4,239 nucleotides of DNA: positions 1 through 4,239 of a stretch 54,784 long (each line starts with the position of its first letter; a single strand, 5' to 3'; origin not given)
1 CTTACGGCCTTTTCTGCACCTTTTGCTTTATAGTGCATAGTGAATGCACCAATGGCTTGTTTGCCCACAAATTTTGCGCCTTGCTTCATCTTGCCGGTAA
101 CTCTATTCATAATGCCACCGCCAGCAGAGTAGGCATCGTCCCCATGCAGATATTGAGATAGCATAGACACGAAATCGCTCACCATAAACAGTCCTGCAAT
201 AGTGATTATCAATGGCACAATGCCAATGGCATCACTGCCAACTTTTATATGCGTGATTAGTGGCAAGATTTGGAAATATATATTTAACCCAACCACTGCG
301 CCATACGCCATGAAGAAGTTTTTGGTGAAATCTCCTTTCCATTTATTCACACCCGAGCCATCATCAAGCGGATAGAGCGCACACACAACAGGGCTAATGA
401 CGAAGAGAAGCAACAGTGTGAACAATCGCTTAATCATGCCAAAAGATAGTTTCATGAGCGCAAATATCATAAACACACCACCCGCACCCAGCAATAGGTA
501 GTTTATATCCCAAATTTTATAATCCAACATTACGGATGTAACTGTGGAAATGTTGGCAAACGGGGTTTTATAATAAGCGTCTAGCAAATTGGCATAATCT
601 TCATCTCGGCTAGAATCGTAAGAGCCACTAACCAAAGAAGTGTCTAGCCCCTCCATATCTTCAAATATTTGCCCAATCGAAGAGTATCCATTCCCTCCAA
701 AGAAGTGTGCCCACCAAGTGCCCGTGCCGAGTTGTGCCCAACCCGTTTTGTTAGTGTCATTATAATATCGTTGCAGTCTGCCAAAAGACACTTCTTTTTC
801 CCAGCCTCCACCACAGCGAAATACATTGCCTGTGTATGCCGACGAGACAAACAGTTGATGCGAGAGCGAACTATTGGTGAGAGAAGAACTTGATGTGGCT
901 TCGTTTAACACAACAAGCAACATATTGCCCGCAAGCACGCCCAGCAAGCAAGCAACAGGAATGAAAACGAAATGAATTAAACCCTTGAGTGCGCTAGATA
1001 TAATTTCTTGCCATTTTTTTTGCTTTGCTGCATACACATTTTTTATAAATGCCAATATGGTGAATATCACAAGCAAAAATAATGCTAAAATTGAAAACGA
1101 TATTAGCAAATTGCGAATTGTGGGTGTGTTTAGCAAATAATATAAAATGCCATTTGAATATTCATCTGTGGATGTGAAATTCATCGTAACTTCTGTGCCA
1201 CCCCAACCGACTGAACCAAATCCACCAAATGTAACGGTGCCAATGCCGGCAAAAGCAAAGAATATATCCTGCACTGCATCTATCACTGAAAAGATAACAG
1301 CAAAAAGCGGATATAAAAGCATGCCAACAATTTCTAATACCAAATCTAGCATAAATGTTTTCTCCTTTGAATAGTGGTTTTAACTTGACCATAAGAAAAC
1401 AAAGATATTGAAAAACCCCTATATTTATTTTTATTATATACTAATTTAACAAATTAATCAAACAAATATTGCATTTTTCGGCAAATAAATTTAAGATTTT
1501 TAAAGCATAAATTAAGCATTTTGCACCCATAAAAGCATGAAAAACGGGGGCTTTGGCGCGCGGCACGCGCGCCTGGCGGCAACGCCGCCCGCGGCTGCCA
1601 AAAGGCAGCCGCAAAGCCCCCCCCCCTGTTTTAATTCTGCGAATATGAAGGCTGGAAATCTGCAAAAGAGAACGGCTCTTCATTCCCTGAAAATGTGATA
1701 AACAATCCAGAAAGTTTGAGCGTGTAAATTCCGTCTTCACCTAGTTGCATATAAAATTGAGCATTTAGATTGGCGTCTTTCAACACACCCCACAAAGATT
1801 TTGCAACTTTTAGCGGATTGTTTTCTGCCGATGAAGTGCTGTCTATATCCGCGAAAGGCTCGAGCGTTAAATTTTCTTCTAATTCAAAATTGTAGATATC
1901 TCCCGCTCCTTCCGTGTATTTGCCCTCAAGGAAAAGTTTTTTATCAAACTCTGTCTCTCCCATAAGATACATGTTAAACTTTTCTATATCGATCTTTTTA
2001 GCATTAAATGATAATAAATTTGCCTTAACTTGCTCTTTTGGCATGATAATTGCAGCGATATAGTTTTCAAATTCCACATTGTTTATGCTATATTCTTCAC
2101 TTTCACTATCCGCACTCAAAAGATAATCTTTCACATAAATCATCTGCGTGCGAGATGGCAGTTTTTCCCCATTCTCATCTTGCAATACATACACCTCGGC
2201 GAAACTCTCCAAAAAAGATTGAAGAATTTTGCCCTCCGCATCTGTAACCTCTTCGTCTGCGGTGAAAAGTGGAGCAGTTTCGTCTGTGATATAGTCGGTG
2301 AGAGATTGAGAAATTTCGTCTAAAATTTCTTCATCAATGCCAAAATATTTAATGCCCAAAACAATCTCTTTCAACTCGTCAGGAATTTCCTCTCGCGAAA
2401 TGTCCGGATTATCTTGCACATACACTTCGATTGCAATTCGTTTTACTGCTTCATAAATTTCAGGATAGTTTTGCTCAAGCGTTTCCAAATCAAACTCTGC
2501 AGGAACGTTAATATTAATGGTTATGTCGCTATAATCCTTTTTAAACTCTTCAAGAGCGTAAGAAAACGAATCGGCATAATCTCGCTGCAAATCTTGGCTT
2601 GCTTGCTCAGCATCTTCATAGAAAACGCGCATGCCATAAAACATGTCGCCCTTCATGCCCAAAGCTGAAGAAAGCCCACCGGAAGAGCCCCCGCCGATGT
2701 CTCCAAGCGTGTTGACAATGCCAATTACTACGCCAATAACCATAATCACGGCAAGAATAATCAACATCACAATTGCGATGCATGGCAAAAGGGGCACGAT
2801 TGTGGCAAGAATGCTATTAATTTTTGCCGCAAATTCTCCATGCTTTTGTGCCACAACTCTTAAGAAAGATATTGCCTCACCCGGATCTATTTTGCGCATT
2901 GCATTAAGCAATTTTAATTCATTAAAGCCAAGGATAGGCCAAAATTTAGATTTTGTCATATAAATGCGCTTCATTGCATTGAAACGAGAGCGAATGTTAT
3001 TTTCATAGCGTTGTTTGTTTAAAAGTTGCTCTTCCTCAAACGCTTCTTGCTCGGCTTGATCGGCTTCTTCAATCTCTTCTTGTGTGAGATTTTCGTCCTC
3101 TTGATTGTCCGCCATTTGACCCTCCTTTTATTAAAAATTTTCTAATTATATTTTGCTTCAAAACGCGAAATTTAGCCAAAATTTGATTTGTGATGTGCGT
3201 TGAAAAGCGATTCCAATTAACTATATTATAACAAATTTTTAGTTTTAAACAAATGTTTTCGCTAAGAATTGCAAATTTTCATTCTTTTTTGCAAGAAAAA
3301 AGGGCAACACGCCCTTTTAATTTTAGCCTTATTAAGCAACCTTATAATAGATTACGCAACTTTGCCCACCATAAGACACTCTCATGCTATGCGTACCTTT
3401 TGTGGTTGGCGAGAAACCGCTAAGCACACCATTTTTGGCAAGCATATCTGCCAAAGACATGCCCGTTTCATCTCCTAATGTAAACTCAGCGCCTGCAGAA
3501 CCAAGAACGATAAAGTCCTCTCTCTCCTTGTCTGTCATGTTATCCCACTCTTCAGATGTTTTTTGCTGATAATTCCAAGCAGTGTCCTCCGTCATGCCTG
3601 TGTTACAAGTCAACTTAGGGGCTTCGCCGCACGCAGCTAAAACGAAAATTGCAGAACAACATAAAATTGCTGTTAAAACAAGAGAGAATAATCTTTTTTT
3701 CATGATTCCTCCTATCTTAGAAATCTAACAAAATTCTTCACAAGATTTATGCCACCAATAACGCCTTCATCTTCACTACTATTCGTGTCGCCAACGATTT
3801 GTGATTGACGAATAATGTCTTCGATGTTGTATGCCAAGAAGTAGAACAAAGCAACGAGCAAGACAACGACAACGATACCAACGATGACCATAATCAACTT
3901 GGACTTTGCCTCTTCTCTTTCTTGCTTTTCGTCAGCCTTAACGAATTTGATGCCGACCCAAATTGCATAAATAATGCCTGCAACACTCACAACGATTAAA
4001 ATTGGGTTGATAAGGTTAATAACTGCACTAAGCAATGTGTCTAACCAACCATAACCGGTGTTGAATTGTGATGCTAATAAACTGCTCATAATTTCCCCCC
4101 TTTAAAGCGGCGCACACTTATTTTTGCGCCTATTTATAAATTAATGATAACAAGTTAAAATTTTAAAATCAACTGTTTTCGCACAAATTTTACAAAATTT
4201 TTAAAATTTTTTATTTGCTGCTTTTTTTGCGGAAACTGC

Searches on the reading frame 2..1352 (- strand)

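Call 14: search_protein_families(library=pfam, proteins=[window:2-1352:-], max_evalue=0.01)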
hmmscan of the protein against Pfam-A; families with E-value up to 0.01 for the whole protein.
window:2-1352:- (450 aa): 0 families

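Call 27: find_homologous_proteins(query=window:2-1352:-)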
Query window:2-1352:- (450 aa): 43 proteins with E <= 0.001 among 8000 candidates.
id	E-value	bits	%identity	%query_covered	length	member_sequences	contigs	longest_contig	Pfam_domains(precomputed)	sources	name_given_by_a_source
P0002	5.4e-100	354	43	99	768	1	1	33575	-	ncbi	-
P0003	1.7e-96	342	44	93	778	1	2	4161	-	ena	-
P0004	5.7e-96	340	43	100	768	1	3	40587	-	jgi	-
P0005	3.4e-92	328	41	99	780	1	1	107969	-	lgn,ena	-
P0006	1.4e-91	326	43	97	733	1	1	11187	-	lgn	-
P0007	3.9e-91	324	41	97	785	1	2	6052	-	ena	-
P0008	1.5e-90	323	41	98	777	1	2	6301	-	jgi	-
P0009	1.5e-90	323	44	89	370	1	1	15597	-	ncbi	-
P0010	1.9e-90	322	42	97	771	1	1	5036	-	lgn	-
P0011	5.6e-89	317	41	97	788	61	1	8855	-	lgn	-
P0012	3.4e-88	315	40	100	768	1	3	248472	-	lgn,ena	-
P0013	6.2e-88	314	40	100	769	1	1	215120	-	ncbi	-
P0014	8.8e-88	313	40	96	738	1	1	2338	-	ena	-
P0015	1.4e-87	313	40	94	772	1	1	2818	-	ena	-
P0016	1.8e-87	312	42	97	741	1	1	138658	-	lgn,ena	-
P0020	2.9e-86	308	46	82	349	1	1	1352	-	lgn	-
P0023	1.1e-85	306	41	100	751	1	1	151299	-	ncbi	-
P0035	2.3e-81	292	40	93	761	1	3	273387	-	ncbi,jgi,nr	ncbi:MAG: hypothetical protein E7374_00510 [Clostridiales bacterium]|nr:hypothetical protein [Clostr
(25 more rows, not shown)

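Call 28: find_encoding_contigs(protein=P0002, flank=6000, max_places=2)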
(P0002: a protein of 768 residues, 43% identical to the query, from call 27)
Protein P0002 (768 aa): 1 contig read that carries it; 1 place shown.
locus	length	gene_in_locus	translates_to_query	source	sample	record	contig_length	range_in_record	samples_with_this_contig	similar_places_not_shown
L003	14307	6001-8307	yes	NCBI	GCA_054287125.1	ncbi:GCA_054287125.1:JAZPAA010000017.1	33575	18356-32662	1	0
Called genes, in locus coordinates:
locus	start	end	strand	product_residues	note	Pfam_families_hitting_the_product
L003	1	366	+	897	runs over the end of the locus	PF00690:Cation_ATPase_N, PF00122:E1-E2_ATPase, PF13246:Cation_ATPase, PF00702:Hydrolase, PF08282:Hydrolase_3 (weak), PF00689:Cation_ATPase_C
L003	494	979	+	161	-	PF13420:Acetyltransf_4 (weak), PF00583:Acetyltransf_1, PF13673:Acetyltransf_10, PF13508:Acetyltransf_7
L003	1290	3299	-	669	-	PF02534:T4SS-DNA_transf, PF10412:TrwB_AAD_bind, PF12696:TraG-D_C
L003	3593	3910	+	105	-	PF18895:T4SS_pilin (weak)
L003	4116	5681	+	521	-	-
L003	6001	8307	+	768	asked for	-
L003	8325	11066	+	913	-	PF01580:FtsK_SpoIIIE (faint), PF01935:DUF87, PF12846:AAA_10 (weak), PF19044:P-loop_TraG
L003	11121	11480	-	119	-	-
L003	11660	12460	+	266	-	-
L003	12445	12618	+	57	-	-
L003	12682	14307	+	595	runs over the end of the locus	PF00664:ABC_membrane, PF00005:ABC_tran, PF02463:SMC_N (weak)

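Call 29: find_encoding_contigs(protein=P0005, flank=6000, max_places=2)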
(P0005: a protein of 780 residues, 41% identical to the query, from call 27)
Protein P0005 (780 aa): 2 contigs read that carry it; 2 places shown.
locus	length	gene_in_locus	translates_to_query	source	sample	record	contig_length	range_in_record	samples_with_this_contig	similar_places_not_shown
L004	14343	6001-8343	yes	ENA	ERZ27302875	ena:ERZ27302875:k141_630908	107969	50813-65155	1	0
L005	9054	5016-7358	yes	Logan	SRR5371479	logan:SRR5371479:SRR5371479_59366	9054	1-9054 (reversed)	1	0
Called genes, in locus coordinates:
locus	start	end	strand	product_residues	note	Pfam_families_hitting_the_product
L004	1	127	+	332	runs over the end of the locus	-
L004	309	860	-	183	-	-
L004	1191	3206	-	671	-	PF02534:T4SS-DNA_transf, PF10412:TrwB_AAD_bind, PF12696:TraG-D_C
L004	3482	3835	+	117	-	PF18895:T4SS_pilin (weak), PF26516:CBRB (weak)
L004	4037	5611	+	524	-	-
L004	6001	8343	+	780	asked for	-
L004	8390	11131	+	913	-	PF01580:FtsK_SpoIIIE (faint), PF01935:DUF87, PF12846:AAA_10 (weak), PF19044:P-loop_TraG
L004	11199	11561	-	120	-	-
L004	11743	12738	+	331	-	PF07669:Eco57I (weak)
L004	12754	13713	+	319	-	-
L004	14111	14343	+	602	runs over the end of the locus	PF07693:KAP_NTPase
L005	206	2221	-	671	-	PF02534:T4SS-DNA_transf, PF10412:TrwB_AAD_bind, PF12696:TraG-D_C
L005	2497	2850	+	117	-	PF18895:T4SS_pilin (weak), PF26516:CBRB (weak)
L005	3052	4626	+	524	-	-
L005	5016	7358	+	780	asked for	-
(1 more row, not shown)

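Call 30: find_encoding_contigs(protein=P0012, flank=6000, max_places=2)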
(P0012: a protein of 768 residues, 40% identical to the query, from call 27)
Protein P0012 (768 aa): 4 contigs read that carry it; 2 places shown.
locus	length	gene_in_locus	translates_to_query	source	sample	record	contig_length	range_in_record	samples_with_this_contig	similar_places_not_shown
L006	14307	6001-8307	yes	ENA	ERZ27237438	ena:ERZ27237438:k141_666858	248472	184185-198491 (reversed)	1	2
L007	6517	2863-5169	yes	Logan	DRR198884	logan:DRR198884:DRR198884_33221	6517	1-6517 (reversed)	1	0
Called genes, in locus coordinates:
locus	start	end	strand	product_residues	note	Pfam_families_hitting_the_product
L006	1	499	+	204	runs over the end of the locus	-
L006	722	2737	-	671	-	PF02534:T4SS-DNA_transf, PF10412:TrwB_AAD_bind, PF12696:TraG-D_C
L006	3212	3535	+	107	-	PF18895:T4SS_pilin (weak)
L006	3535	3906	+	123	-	-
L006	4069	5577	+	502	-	-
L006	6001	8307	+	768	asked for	-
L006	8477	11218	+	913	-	PF13401:AAA_22 (faint), PF01580:FtsK_SpoIIIE (faint), PF01935:DUF87, PF12846:AAA_10 (weak), PF19044:P-loop_TraG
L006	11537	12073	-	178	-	PF04014:MazE_antitoxin, PF15714:SpoVT_C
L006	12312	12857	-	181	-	PF28043:KwaA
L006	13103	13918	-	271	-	PF04973:NMN_transporter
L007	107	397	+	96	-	PF18895:T4SS_pilin (weak)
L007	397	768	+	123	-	-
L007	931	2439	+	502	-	-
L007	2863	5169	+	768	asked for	-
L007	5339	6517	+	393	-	?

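Call 39: find_related_loci(query=A1, collection=metagenome_contigs, flank=3000)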
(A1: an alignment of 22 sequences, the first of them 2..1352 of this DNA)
Query A1 (450 aa) in metagenome_contigs; peptide patterns used: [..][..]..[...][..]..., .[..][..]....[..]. (x = any residue, [..] = any of these).
204 stretches matched a pattern; 3 encode a relative of the query (tblastn E <= 1e-3); 3 distinct loci.
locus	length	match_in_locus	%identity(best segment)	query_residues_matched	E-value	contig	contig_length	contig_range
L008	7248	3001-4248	40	1-437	4e-95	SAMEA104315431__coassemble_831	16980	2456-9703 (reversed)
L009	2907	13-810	40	64-365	4e-66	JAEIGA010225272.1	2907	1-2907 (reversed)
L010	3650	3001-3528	47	1-179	4e-38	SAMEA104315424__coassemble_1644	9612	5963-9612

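Call 48: find_encoding_contigs(protein=P0013, flank=3000, max_places=1)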
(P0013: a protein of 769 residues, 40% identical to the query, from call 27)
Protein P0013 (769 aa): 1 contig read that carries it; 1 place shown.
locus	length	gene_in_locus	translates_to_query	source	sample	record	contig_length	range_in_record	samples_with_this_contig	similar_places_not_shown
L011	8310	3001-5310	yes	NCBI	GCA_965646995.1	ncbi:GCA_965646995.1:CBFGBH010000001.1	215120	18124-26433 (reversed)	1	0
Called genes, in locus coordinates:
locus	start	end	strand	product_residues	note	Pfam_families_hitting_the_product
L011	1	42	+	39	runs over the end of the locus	-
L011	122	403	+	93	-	PF18895:T4SS_pilin (weak)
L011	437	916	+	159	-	-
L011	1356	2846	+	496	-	-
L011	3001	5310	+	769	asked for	-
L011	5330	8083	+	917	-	PF01580:FtsK_SpoIIIE (faint), PF01935:DUF87, PF12846:AAA_10 (weak), PF13401:AAA_22 (faint), PF19044:P-loop_TraG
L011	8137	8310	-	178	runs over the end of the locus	PF04014:MazE_antitoxin, PF15714:SpoVT_C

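Call 49: find_encoding_contigs(protein=P0023, flank=3000, max_places=1)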
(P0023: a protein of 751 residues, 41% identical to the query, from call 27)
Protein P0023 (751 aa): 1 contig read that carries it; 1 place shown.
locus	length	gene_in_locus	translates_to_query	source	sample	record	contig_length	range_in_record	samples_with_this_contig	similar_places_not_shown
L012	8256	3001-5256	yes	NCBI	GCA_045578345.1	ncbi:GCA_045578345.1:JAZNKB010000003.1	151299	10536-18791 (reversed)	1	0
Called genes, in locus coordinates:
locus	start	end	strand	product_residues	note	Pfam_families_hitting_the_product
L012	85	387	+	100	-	-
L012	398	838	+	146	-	-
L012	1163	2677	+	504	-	-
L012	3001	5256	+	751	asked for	-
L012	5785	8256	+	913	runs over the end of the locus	PF01580:FtsK_SpoIIIE (faint), PF01935:DUF87, PF12846:AAA_10 (weak), PF19044:P-loop_TraG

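Call 50: find_encoding_contigs(protein=P0035, flank=3000, max_places=1)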
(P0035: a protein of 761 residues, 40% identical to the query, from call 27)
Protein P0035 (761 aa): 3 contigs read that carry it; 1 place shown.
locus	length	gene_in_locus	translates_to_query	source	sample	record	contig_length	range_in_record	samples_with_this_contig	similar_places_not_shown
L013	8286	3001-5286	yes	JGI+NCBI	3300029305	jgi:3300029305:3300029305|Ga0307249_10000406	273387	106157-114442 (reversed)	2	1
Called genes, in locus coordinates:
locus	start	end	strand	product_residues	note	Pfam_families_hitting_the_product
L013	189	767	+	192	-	-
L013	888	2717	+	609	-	-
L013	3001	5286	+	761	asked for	-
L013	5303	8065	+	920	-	PF19044:P-loop_TraG, PF01580:FtsK_SpoIIIE (weak), PF01935:DUF87, PF12846:AAA_10 (faint)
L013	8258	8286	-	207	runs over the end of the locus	PF08010:Phage_30_3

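Call 51: find_encoding_contigs(protein=P0016, flank=3000, max_places=1)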
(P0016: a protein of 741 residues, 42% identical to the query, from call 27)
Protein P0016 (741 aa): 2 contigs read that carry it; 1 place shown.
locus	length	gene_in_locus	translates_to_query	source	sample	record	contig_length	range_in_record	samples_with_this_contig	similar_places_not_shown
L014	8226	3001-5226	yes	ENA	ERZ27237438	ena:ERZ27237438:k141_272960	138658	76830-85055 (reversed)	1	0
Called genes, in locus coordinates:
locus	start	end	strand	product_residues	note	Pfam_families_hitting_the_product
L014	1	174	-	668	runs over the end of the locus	PF02534:T4SS-DNA_transf, PF10412:TrwB_AAD_bind, PF12696:TraG-D_C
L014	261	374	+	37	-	-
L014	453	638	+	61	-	-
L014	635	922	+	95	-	PF18895:T4SS_pilin (weak)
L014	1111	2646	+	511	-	-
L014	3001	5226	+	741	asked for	-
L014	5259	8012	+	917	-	PF19044:P-loop_TraG, PF01580:FtsK_SpoIIIE (faint), PF01935:DUF87, PF12846:AAA_10 (faint)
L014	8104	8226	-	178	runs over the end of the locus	PF04014:MazE_antitoxin, PF15714:SpoVT_C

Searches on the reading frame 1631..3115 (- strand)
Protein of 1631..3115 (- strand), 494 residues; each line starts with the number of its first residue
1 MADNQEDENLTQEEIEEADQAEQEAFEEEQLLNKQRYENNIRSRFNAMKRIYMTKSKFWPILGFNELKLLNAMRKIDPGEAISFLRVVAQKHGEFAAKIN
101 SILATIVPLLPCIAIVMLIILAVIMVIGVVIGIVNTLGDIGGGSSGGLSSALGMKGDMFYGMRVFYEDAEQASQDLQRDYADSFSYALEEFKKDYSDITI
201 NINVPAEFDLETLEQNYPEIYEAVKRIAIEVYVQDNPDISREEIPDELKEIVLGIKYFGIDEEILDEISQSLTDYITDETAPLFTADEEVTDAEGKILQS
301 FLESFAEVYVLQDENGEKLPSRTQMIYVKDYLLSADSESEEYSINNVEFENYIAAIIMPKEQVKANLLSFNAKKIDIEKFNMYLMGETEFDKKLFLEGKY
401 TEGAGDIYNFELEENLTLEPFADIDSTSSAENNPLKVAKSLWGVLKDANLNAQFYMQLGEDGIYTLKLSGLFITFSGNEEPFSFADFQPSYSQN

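Call 14: search_protein_families(library=pfam, proteins=[window:1631-3115:-], max_evalue=0.01)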
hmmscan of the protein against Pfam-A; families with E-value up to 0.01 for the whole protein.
window:1631-3115:- (494 aa): 0 families

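Call 17: find_encoding_contigs(protein=window:1634-3115:-, flank=5000, max_places=10)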
Protein window:1634-3115:- (494 aa): no gene with exactly this product is on record in the collection.

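Call 18: find_homologous_proteins(query=window:1634-3115:-)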
Query window:1634-3115:- (494 aa): 1 proteins with E <= 0.001 among 8000 candidates.
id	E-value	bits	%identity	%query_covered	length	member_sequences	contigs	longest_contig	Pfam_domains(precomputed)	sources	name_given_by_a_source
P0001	2.6e-294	994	92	100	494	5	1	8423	-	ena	-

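Call 19: find_encoding_contigs(protein=P0001, flank=10000, max_places=10)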
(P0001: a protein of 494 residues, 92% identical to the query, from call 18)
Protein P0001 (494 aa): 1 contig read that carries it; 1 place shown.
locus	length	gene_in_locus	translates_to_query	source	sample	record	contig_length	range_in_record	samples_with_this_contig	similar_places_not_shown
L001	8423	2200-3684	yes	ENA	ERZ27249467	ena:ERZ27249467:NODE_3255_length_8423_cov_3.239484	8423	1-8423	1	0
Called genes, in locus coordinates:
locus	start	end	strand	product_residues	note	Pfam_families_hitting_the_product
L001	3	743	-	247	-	?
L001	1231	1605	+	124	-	PF18895:T4SS_pilin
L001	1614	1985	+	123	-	-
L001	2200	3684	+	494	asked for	-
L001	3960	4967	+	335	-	-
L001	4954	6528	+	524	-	-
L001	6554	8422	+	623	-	?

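Call 75: list_cluster_members(proteins=[P0001, P0044])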
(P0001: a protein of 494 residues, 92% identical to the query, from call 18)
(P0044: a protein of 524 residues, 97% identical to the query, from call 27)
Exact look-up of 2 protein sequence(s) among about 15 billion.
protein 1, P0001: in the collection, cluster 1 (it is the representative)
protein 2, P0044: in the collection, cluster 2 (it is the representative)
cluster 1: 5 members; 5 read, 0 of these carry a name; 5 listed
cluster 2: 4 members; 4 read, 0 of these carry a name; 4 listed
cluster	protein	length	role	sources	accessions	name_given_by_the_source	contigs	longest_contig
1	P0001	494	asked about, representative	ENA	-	-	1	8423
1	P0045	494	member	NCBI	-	-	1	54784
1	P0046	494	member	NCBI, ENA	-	-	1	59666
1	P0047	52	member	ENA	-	-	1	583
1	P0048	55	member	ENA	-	-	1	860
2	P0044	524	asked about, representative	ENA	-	-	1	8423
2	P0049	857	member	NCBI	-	-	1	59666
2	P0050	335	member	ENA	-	-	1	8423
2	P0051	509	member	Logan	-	-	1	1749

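Call 76: find_encoding_contigs(protein=P0047, flank=2000, max_places=5)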
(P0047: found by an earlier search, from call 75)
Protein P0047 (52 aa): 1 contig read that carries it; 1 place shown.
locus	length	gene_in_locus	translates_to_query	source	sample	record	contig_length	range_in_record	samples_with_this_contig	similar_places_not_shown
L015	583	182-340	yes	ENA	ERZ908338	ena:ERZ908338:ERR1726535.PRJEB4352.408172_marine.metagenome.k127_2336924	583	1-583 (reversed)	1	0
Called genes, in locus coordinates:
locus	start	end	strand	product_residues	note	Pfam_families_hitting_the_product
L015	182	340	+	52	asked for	-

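Call 77: find_encoding_contigs(protein=P0048, flank=2000, max_places=5)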
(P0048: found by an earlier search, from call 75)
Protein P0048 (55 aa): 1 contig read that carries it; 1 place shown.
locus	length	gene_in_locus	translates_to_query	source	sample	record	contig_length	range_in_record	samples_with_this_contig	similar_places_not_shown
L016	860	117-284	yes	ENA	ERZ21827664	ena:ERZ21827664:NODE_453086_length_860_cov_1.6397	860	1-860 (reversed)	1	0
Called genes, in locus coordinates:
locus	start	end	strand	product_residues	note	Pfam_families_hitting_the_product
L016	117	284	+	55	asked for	-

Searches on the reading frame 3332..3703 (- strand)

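Call 14: search_protein_families(library=pfam, proteins=[window:3332-3703:-], max_evalue=0.01)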
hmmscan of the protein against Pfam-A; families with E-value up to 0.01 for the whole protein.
window:3332-3703:- (123 aa): 1 family
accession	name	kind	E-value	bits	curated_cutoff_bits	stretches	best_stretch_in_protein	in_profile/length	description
PF23768.1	DUF7167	-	0.00048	20.6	24.4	1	30-65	4-39/60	Domain of unknown function (DUF7167)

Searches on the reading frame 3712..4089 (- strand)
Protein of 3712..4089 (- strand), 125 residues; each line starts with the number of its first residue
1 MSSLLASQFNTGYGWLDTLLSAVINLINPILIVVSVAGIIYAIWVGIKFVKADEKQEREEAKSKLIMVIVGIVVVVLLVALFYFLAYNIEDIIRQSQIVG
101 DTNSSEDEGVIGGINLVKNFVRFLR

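Call 14: search_protein_families(library=pfam, proteins=[window:3712-4089:-], max_evalue=0.01)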
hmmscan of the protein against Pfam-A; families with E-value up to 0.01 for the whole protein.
window:3712-4089:- (125 aa): 21 families
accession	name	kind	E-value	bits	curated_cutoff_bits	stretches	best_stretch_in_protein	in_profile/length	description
PF18895.5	T4SS_pilin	-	5.1e-10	39.7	26.6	1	15-84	4-70/71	Type IV secretion system pilin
PF02674.22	Colicin_V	-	0.00019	21.8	29.3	1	33-97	25-90/144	Colicin V production protein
PF12725.13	DUF3810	-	0.00044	20.2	28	1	21-105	14-101/311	Protein of unknown function (DUF3810)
PF03600.22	CitMHS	-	0.00065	19.3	31.9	1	17-85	157-221/336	Citrate transporter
PF06664.17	WLS-like_TM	-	0.0028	17.5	28.3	1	29-88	150-214/247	Wntless-like, transmembrane domain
PF04290.18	DctQ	-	0.0029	18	28.3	1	21-89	62-126/132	Tripartite ATP-independent periplasmic transporters, DctQ component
PF00001.26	7tm_1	-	0.0032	17.4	30.5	1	18-93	155-228/260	7 transmembrane receptor (rhodopsin family)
PF19554.4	DUF6077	-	0.0032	16.7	27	1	20-88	64-134/354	Family of unknown function (DUF6077)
PF15461.11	BCD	-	0.0038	17.3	28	1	24-103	126-201/267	Beta-carotene 15,15'-dioxygenase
PF00335.26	Tetraspanin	-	0.0039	17.3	32.1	1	23-82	4-63/225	Tetraspanin family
PF01810.24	LysE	-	0.0045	16.9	25.6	0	21-64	49-92/193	LysE type translocator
PF03208.24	PRA1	-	0.0047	17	30.1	1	8-80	37-108/143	PRA1 family protein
PF20990.2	DUF2207_C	-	0.0052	17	33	1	12-84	123-184/247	Predicted membrane protein (DUF2207) C-terminal domain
PF04932.20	Wzy_C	-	0.0058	16.9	31.7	1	32-100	20-74/149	O-Antigen ligase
PF00002.29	7tm_2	-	0.0061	16.3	20.6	1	8-91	143-229/250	7 transmembrane receptor (Secretin family)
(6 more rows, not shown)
